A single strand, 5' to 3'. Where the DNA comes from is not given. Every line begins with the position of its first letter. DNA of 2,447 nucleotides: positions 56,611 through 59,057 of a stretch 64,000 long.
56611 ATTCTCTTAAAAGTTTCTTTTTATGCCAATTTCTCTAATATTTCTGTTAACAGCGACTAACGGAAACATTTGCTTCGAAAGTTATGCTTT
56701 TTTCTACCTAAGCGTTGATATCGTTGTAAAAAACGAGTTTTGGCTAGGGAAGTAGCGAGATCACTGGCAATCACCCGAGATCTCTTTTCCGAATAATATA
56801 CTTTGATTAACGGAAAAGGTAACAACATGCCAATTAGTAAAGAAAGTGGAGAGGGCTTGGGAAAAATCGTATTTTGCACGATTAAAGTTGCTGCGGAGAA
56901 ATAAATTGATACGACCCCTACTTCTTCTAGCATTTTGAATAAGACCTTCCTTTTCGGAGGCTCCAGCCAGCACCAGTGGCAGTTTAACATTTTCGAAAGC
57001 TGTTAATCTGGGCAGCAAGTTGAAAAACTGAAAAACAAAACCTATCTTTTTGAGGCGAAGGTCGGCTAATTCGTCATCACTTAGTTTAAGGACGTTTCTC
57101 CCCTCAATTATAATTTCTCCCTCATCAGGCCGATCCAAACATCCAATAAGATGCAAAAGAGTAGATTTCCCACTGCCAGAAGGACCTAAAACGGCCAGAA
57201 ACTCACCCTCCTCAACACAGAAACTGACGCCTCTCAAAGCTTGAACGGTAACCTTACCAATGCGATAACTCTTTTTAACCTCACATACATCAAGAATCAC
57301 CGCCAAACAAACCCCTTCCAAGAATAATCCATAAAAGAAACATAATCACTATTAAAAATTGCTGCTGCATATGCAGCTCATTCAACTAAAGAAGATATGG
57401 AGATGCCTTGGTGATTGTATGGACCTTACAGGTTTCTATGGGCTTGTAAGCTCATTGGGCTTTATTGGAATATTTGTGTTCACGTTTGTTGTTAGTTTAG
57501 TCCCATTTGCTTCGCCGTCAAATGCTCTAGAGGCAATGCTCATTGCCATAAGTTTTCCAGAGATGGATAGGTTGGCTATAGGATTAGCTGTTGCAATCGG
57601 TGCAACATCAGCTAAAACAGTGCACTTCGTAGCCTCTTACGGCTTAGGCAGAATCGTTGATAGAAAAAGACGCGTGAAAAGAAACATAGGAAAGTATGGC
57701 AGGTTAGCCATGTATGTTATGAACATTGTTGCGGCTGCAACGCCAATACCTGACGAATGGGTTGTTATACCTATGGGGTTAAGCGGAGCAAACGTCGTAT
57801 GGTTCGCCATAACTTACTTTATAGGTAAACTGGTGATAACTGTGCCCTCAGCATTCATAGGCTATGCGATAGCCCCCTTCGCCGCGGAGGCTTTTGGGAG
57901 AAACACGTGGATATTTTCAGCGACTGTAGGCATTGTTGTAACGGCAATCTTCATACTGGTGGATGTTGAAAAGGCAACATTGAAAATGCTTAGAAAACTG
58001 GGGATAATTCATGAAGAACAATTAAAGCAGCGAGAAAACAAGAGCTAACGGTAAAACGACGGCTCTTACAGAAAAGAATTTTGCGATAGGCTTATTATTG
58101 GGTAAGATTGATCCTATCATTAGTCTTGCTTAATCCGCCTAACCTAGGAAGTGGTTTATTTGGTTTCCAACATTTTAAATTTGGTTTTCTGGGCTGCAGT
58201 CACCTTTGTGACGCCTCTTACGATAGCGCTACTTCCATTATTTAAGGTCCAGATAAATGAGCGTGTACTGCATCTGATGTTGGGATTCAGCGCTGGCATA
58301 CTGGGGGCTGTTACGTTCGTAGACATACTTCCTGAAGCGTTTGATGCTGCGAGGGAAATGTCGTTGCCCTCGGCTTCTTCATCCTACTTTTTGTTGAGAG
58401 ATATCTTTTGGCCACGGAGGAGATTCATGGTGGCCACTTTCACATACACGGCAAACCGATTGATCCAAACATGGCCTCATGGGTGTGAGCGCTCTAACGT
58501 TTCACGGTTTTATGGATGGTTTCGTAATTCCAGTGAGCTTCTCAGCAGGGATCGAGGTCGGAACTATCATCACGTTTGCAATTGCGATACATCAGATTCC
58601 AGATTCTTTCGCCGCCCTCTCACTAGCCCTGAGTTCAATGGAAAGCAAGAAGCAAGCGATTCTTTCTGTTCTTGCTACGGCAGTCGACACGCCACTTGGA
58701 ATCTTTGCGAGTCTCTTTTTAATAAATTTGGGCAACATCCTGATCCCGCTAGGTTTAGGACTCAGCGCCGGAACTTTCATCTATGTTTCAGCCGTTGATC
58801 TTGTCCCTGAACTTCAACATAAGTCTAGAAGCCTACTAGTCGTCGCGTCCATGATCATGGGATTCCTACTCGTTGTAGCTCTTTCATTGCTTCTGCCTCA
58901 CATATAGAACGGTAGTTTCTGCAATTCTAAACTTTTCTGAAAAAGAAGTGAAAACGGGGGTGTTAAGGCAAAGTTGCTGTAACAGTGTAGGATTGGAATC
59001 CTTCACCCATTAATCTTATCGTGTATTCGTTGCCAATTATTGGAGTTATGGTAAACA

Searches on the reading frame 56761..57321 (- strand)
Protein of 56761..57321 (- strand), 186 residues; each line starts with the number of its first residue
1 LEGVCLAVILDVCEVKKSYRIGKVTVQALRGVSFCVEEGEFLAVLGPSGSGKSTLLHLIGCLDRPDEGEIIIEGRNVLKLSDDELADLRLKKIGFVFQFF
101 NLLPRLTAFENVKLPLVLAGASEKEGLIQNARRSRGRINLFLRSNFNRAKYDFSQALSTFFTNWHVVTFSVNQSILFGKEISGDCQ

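Call 6: search_protein_families(library=pfam, proteins=[window:56761-57321:-], max_evalue=0.01)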
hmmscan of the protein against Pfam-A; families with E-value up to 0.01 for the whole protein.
window:56761-57321:- (186 aa): 3 families
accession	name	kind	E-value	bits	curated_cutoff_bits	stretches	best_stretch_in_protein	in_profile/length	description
PF00005.33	ABC_tran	-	3.9e-19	70.1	25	1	29-133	1-90/137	ABC transporter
PF13555.12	AAA_29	-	0.00028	21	27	1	37-56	20-39/61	P-loop containing region of AAA domain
PF20703.3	nSTAND1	-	0.0027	17.8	27.1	1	36-57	30-51/379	Novel STAND NTPase 1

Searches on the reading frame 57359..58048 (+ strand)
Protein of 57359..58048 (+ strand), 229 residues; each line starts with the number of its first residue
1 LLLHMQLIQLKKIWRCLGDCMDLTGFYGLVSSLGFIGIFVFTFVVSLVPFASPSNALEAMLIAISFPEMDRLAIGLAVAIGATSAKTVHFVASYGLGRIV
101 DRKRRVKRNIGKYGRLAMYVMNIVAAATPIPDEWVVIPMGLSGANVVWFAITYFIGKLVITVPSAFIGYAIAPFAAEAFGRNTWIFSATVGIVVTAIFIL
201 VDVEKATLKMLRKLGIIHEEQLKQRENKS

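Call 6: search_protein_families(library=pfam, proteins=[window:57359-58048:+], max_evalue=0.01)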
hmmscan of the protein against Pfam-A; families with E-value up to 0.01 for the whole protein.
window:57359-58048:+ (229 aa): 1 family
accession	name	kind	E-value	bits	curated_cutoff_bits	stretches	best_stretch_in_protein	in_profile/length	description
PF09335.16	VTT_dom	-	7.9e-08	33.2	33.9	1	70-169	15-122/123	VTT domain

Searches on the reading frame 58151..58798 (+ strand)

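Call 59: search_protein_families(library=pfam, proteins=[window:58151-58798:+], max_evalue=0.01)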
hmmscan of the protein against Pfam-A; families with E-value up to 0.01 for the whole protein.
window:58151-58798:+ (215 aa): 1 family
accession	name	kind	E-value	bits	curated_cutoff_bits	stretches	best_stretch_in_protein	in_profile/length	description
PF02535.28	Zip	-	2.2e-06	27.6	35.1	1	16-111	13-101/323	ZIP Zinc transporter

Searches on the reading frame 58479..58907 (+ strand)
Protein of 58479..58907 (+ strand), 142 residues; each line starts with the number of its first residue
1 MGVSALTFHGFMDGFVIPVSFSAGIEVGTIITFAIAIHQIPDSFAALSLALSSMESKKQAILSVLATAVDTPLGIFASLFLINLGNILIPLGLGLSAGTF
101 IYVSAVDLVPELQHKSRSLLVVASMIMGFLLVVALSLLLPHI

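Call 59: search_protein_families(library=pfam, proteins=[window:58479-58907:+], max_evalue=0.01)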
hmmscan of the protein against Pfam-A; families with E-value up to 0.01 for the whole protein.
window:58479-58907:+ (142 aa): 1 family
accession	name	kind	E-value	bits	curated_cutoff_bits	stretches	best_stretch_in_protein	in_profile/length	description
PF02535.28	Zip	-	1.1e-19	71.3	35.1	1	3-135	182-322/323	ZIP Zinc transporter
